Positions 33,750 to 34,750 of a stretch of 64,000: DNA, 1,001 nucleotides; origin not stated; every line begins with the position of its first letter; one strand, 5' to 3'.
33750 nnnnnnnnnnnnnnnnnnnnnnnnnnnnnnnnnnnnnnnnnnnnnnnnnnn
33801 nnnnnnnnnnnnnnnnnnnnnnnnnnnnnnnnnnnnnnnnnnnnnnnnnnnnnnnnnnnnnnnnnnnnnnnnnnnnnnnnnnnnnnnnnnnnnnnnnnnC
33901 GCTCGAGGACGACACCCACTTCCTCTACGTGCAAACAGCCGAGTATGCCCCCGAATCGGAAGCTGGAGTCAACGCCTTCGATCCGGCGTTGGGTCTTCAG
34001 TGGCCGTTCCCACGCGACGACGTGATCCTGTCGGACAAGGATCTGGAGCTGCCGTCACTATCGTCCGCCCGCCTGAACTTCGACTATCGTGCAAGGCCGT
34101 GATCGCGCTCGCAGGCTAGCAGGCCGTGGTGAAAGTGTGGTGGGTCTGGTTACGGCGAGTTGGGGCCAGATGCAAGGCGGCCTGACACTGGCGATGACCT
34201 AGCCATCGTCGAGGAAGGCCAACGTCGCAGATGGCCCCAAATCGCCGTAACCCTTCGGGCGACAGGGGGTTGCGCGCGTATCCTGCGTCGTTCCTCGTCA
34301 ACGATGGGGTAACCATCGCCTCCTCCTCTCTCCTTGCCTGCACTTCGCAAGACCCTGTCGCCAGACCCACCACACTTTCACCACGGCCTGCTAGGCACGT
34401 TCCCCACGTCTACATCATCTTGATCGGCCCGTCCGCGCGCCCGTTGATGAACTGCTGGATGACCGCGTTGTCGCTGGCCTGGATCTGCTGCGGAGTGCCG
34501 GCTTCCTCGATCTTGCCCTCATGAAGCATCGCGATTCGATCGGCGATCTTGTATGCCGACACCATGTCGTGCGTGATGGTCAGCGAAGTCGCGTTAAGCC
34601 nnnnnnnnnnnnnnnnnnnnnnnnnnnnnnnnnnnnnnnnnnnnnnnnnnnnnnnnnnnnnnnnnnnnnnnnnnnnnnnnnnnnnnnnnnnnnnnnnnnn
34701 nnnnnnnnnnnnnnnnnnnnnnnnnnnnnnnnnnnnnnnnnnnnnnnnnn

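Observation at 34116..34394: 279-bp element with perfect 34-bp terminal inverted repeats and nested internal hairpins. Its terminus recurs at other intergenic sites.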

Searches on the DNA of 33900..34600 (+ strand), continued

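Call 72: search_with_rna_model(model_id=R1, sources=[window, L073, L077, L080, L084, L085, L086, L092, L093, L096, L098, L099, L100, L102, L109, L111, L112, L114, L117, L118, L121, L122, L123, L126, L128, L135, L138, L144, L145, L155, L159, L161, L162, L167, L168, L170], max_evalue=1e-7, make_alignment=true)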
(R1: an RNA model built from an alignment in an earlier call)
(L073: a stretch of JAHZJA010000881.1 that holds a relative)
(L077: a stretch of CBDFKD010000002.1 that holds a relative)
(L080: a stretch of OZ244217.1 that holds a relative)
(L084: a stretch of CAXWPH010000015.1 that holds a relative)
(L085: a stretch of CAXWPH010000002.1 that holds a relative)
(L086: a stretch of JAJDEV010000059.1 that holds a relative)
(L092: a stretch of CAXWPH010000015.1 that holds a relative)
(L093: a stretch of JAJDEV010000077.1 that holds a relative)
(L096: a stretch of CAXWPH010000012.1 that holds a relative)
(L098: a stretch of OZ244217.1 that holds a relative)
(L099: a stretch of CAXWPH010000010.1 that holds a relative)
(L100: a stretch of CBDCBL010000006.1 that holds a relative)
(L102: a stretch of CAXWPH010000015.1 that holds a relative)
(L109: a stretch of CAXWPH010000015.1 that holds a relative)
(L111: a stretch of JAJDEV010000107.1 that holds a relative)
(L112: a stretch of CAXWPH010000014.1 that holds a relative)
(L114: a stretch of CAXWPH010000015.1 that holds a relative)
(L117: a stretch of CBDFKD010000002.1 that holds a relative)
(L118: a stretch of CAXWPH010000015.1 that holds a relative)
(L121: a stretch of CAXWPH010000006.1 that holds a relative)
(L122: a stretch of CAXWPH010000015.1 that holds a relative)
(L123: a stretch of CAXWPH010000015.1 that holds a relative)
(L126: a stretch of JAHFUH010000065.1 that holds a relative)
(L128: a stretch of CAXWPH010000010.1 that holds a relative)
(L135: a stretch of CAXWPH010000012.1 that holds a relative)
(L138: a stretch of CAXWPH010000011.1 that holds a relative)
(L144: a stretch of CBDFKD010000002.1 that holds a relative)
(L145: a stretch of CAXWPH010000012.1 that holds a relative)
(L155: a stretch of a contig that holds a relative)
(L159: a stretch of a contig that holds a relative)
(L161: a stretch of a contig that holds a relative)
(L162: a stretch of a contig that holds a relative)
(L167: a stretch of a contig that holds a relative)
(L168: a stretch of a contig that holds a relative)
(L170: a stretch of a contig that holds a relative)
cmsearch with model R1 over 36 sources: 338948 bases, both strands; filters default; matches with E-value up to 1e-7: 59.
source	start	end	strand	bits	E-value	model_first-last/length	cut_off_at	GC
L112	5034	5146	+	117.8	1e-23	1-113/113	no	0.65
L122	3554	3663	+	117.4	1.3e-23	1-113/113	no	0.63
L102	2040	2149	+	116.6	1.9e-23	1-113/113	no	0.65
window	34145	34257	+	115.9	2.7e-23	1-113/113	no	0.62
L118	928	1037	-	115.3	3.7e-23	1-113/113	no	0.63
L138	4867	4976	-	115.1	4.1e-23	1-113/113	no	0.62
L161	1407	1516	-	114.7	5e-23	1-113/113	no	0.63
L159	1415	1524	-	114.6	5.3e-23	1-113/113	no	0.61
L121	2170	2279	+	114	7.4e-23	1-113/113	no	0.65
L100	6587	6699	+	112.9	1.3e-22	1-113/113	no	0.65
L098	7048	7161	-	112.6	1.5e-22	1-113/113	no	0.68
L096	4635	4747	-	112.6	1.5e-22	1-113/113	no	0.61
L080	2949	3062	+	112.5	1.6e-22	1-113/113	no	0.62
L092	6173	6282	+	112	2.1e-22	1-113/113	no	0.62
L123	1383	1492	-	112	2.1e-22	1-113/113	no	0.62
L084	5386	5495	+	110.7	3.9e-22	1-113/113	no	0.65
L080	3058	3171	-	109.3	8.5e-22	1-113/113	no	0.69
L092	3809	3918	-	108.6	1.2e-21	1-113/113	no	0.65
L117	1488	1597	-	107.3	2.3e-21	1-113/113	no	0.64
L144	2700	2809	+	106.6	3.3e-21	1-113/113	no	0.65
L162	1571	1680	+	106.5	3.5e-21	1-113/113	no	0.65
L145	3900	4009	-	106.3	4e-21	1-113/113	no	0.6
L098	6939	7052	+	105.6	5.5e-21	1-113/113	no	0.62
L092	3698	3810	+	105.3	6.6e-21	1-113/113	no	0.65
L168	7562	7670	+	103.2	1.9e-20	1-113/113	no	0.65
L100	6695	6809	-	101.1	5.9e-20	1-113/113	no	0.69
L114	6950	7059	-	99.9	1.1e-19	1-113/113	no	0.62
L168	7669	7779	-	97.5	3.7e-19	1-113/113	no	0.65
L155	546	659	-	94.9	1.4e-18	1-113/113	no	0.68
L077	5263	5376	+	94.2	2.1e-18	1-113/113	no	0.61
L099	4863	4973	+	93.7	2.7e-18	1-113/113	no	0.65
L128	7906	8000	+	89.1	2.9e-17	1-95/113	3'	0.63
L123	1271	1384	+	87.4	6.9e-17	1-113/113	no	0.62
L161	1296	1408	+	85.8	1.6e-16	1-113/113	no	0.63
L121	2278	2390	-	85.5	1.9e-16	1-113/113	no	0.64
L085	6034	6143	+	84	4.1e-16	1-113/113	no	0.62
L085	6142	6254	-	83.8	4.6e-16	1-113/113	no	0.62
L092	6281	6393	-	83.7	4.7e-16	1-113/113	no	0.63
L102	2148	2260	-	83.7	4.7e-16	1-113/113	no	0.63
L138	4756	4868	+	83.2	6.3e-16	1-113/113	no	0.63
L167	111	223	-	81.6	1.4e-15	1-113/113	no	0.66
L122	3662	3774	-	81.4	1.6e-15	1-113/113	no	0.64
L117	1377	1489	+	81.4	1.6e-15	1-113/113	no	0.65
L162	1679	1791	-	81.4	1.6e-15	1-113/113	no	0.65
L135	7060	7172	+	79.2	4.8e-15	1-113/113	no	0.65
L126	5782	5894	+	79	5.6e-15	1-113/113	no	0.72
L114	6839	6951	+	78.4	7.5e-15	1-113/113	no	0.63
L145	3789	3901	+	77.2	1.4e-14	1-113/113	no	0.64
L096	4527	4639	+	76.8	1.7e-14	1-113/113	no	0.63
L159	1304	1416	+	76.6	1.9e-14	1-113/113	no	0.63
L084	5494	5607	-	76.3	2.2e-14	1-113/113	no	0.66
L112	5142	5254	-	75.3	3.7e-14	1-113/113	no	0.64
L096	6529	6641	+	75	4.4e-14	1-113/113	no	0.67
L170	3607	3719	+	74.4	6e-14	1-113/113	no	0.65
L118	818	929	+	74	7.5e-14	1-113/113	no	0.63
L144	2808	2923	-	73.6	9.1e-14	1-113/113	no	0.66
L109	5580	5689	+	63.7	1.5e-11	1-113/113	no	0.65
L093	5673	5784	+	49.3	2.6e-08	1-113/113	no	0.63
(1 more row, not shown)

Alignment A4: 59 matches aligned to the model, 124 columns, each read 5' to 3' on its own strand. Consensus structure (alignment columns), stored with it:
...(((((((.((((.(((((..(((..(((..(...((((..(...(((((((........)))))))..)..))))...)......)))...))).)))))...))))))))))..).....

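Call 88: search_with_rna_model(model_id=R1, sources=[L184, L185, L186, L187, L188, L189, L190, L191, L192, L193, L194, L195, L196, L197, L198, L199, L200, L201, L202, L203, L204, L205, L206, L207, L208, L209, L210, L211, L212, L213, L214, L215, L216, L217, L218, L219, L220, L221, L222, L223, L224, L225, L226, L227, L228, L229, L230, L231, L232, L233, L234, L235, L236, L237, L238, L239, L240, L241, L242, L243, L244, L245, L246, L247, L248, L249, L250, L251, L252, L253, L254, L255, L256, L257, L258, L259, L260, L261, L262, L263, L264, L265, L266, L267, L268, L269, L270, L271, L272, L273, L274, L275, L276, L277, L278, L279, L280, L281, L282, L283], max_evalue=0.000001, make_alignment=true)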
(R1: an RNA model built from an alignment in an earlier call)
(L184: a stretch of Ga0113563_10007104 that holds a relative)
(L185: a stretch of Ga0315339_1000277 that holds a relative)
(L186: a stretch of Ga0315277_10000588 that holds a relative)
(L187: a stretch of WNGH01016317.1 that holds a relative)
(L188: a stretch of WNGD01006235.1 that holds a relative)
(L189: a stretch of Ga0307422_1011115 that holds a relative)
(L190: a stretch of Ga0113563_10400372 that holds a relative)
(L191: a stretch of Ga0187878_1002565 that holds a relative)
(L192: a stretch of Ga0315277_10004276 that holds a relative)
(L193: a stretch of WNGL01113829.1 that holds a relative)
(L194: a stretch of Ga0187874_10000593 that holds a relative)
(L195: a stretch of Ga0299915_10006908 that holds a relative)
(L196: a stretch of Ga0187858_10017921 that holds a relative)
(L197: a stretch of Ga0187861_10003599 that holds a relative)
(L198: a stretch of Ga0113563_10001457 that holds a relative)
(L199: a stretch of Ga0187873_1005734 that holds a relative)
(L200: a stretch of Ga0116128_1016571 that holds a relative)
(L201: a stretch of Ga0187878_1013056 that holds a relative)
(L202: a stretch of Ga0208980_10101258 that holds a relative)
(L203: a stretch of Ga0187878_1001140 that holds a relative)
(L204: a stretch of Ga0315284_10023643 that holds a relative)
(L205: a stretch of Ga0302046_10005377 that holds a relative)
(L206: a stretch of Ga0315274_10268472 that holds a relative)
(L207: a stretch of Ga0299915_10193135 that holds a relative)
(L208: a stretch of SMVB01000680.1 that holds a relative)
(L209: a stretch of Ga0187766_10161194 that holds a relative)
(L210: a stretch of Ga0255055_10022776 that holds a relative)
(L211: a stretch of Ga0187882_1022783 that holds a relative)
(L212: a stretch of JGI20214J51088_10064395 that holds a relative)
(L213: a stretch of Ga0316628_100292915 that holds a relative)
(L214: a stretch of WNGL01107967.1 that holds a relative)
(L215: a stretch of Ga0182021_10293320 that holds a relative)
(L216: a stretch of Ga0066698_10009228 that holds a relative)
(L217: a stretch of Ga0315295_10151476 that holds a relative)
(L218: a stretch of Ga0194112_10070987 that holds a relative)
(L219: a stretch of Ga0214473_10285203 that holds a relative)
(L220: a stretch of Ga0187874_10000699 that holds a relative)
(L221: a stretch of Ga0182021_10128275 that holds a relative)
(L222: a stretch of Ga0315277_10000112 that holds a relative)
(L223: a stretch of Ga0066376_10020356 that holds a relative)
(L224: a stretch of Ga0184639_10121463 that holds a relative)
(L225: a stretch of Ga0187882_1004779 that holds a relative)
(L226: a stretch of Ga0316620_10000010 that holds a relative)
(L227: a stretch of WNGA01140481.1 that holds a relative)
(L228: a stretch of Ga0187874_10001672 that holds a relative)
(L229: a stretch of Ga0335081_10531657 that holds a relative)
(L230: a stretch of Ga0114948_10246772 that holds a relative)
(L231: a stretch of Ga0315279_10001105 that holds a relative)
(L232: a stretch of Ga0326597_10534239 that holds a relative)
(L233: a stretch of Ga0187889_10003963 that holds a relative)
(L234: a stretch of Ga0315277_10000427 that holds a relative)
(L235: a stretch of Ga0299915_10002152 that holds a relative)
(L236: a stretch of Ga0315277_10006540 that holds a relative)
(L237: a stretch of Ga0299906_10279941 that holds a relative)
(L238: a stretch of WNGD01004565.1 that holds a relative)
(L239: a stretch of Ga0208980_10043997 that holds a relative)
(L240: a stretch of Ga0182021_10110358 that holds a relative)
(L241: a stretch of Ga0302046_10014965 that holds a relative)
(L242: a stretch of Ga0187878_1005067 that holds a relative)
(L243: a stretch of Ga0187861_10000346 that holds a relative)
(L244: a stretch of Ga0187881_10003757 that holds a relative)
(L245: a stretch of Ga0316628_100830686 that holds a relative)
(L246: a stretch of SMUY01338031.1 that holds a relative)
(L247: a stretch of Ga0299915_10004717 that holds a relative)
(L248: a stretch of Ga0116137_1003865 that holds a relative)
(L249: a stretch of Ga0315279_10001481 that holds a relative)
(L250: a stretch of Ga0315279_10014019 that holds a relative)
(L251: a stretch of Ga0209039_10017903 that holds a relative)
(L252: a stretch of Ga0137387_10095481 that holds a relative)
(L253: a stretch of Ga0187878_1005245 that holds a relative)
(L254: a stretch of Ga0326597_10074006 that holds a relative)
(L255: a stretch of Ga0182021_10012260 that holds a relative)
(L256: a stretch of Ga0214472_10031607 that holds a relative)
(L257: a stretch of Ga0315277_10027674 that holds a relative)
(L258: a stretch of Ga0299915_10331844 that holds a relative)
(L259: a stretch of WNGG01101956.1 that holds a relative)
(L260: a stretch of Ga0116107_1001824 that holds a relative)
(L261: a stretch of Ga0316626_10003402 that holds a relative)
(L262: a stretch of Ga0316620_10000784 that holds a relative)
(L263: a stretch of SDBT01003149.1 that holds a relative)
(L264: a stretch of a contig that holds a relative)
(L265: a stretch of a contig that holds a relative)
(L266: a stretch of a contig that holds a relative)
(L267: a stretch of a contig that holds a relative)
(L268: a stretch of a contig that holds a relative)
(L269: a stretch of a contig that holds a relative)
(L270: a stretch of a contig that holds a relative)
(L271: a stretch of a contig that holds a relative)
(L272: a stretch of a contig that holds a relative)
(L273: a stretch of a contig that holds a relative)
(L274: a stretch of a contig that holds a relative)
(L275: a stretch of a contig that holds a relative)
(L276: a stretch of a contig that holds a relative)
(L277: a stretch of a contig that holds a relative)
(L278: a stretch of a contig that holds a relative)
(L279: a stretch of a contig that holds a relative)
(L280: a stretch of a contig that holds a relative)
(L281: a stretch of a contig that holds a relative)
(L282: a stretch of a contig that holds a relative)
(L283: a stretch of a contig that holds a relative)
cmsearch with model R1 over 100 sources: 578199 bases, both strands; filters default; matches with E-value up to 0.000001: 117.
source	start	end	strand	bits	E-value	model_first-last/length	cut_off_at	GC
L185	750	859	+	116.2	4e-23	1-113/113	no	0.62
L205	3991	4103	-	115.5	5.7e-23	1-113/113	no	0.6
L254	155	267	-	105.7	9.2e-21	1-113/113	no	0.72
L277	1848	1958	+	104.8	1.5e-20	1-113/113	no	0.65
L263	1708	1821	-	104.7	1.5e-20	1-113/113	no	0.67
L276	2945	3059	-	103.2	3.3e-20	1-113/113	no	0.73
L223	1135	1246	-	99.3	2.5e-19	1-113/113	no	0.71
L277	1957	2069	-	96.2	1.3e-18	1-113/113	no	0.66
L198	13306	13416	+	92.4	9.1e-18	1-113/113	no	0.74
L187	11996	12107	-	91.3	1.6e-17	1-113/113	no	0.72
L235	2538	2650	+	90.2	2.9e-17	1-113/113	no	0.72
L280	2831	2942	+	89.6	3.8e-17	1-113/113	no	0.71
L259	2575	2685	+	89.3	4.5e-17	1-113/113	no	0.75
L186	1436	1548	+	88.9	5.7e-17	1-113/113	no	0.72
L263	1600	1712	+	87.9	9.4e-17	1-113/113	no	0.65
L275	4390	4501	-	87.8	9.9e-17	1-113/113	no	0.62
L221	116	230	-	87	1.5e-16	1-113/113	no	0.72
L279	2329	2443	-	86.8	1.7e-16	1-113/113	no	0.74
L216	28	138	+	86.6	1.8e-16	1-113/113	no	0.74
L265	300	410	+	86.6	1.8e-16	1-113/113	no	0.74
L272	1488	1598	+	86.6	1.8e-16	1-113/113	no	0.74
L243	1197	1304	+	86.3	2.1e-16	1-113/113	no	0.75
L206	1913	2020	+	86.3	2.1e-16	1-113/113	no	0.75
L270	1852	1964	+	86.3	2.2e-16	1-113/113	no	0.78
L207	1080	1190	+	86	2.5e-16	1-113/113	no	0.75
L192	11008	11117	+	85.8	2.7e-16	1-113/113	no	0.74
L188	2949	3059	-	85.8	2.8e-16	1-113/113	no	0.74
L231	1688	1800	-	85.4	3.4e-16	1-113/113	no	0.74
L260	5886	5996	-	85.1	3.9e-16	1-113/113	no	0.74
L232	50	162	-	84.3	5.9e-16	1-113/113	no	0.68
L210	3415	3527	+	84.2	6.4e-16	1-113/113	no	0.66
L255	4803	4917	+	84.1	6.7e-16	1-113/113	no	0.73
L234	5582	5692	-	84.1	6.8e-16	1-113/113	no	0.74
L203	5795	5909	-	83.9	7.4e-16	1-113/113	no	0.73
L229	728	842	-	83.9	7.5e-16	1-113/113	no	0.74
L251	215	316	-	83.8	7.7e-16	1-113/113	no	0.66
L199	15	125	+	83.1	1.1e-15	1-113/113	no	0.72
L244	4744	4854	+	83.1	1.1e-15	1-113/113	no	0.72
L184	255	364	+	82.9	1.3e-15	1-113/113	no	0.75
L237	1214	1306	+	82.8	1.3e-15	1-93/113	3'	0.62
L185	858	970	-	82.4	1.6e-15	1-113/113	no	0.62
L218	3157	3267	-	82.3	1.7e-15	1-113/113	no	0.74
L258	601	713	+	82.1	1.8e-15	1-113/113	no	0.76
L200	2029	2139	-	81.9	2.1e-15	1-113/113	no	0.75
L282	7402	7512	+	81.9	2.1e-15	1-113/113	no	0.75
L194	4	114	-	81.9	2.1e-15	1-113/113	no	0.74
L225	49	159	+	81.9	2.1e-15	1-113/113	no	0.74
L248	4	114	-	81.9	2.1e-15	1-113/113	no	0.74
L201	47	161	-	81.8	2.2e-15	1-113/113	no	0.75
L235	6232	6343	-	81.7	2.3e-15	1-113/113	no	0.76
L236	1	97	-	81.2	2.9e-15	1-96/113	3'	0.71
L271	1189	1296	+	81.2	3e-15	1-113/113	no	0.7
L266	1858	1966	+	80.9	3.4e-15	1-113/113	no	0.72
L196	36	137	-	80.7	3.9e-15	1-113/113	no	0.65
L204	4981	5095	+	80.4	4.5e-15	1-113/113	no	0.72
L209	1172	1282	-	80.3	4.8e-15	1-113/113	no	0.72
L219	531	641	+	80.2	5e-15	1-113/113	no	0.74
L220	11118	11219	+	79.5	7.1e-15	1-113/113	no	0.65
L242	1714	1829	-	79.3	7.8e-15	1-113/113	no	0.75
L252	1934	2041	+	79.3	8.1e-15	1-113/113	no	0.77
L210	3523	3623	-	79.2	8.3e-15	14-113/113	5'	0.7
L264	291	396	-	79.2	8.4e-15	1-113/113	no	0.71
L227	5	115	-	78.8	1e-14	1-113/113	no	0.74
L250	8918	9016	+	78.8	1.1e-14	1-98/113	3'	0.72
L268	737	849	+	78.6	1.2e-14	1-113/113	no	0.69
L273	3158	3268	+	78.3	1.3e-14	1-113/113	no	0.77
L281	13660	13770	+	78.3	1.4e-14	1-113/113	no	0.74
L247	5792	5904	+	78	1.6e-14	1-113/113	no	0.76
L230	290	401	+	77.9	1.7e-14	1-113/113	no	0.69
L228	8160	8257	-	77.9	1.7e-14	15-113/113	5'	0.69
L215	157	270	-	77.8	1.7e-14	1-113/113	no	0.73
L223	1026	1139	+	76.9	2.8e-14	1-113/113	no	0.57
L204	5094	5204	-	76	4.5e-14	1-113/113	no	0.67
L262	1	95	-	75.9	4.6e-14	1-96/113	3'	0.72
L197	6837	6947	-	75.8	5e-14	1-113/113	no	0.75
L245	1098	1208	-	75.5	5.6e-14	1-113/113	no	0.74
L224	238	352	-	74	1.3e-13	1-113/113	no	0.73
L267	1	93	-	73.9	1.3e-13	1-94/113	3'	0.73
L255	4916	5027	-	73.5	1.6e-13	1-113/113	no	0.68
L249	1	94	+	73.5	1.6e-13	21-113/113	5'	0.72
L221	6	117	+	73.4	1.7e-13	1-113/113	no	0.7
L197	8059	8169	+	73.3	1.8e-13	1-113/113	no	0.75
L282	701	810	+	73.3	1.8e-13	1-113/113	no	0.77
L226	1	99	+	73.3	1.8e-13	14-113/113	5'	0.74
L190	1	92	-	73.2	1.9e-13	1-93/113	3'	0.72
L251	99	213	+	73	2.1e-13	1-113/113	no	0.67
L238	9383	9489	+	72.9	2.2e-13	1-113/113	no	0.77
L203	5686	5796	+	72.6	2.6e-13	1-113/113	no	0.66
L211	3346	3435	+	71.7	4.1e-13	11-101/113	no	0.72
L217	2215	2305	+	71.7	4.1e-13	1-92/113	3'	0.7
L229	618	729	+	71.6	4.3e-13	1-113/113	no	0.7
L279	2220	2333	+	71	5.8e-13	1-113/113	no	0.69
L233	10464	10547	-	70.5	7.7e-13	14-98/113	no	0.71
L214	226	335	-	69.8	1.1e-12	1-113/113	no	0.74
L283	1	91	-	69.4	1.3e-12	1-90/113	3'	0.75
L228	8053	8164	+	68.7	2e-12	1-113/113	no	0.68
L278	5685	5791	+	68.7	2e-12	1-113/113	no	0.71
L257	2982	3092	-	68.6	2e-12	1-113/113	no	0.74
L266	1962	2076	-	66.4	6.4e-12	1-113/113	no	0.67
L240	3103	3195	+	66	7.8e-12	1-92/113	3'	0.71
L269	193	307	-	63.9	2.3e-11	1-113/113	no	0.59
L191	13007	13088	+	63.3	3.3e-11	16-96/113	no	0.71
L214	4241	4326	-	62.2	5.7e-11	27-113/113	5'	0.76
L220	11221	11324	-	61.5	8.3e-11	12-113/113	5'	0.65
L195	8289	8373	+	60.9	1.1e-10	1-84/113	3'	0.76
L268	848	957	-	60.3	1.5e-10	1-113/113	no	0.64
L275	4283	4394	+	59.6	2.2e-10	1-113/113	no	0.67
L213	82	172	-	58.7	3.6e-10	1-113/113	no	0.7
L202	1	78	-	57.4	6.9e-10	1-85/113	3'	0.69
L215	30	142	+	56.3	1.2e-09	1-113/113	no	0.72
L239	1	72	-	51.3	1.6e-08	1-79/113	3'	0.72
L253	1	72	-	50.2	2.9e-08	1-73/113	3'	0.69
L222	1098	1153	-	47.3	1.3e-07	28-84/113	no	0.66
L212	2494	2562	+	45.1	4.1e-07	1-75/113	3'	0.72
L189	2533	2604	+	44.9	4.6e-07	20-92/113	no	0.67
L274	1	65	-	43.8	8e-07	1-72/113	3'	0.69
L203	10551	10659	-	43.7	8.2e-07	1-113/113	no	0.72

Alignment A5: 117 matches aligned to the model, 129 columns, each read 5' to 3' on its own strand. Consensus structure (alignment columns), stored with it:
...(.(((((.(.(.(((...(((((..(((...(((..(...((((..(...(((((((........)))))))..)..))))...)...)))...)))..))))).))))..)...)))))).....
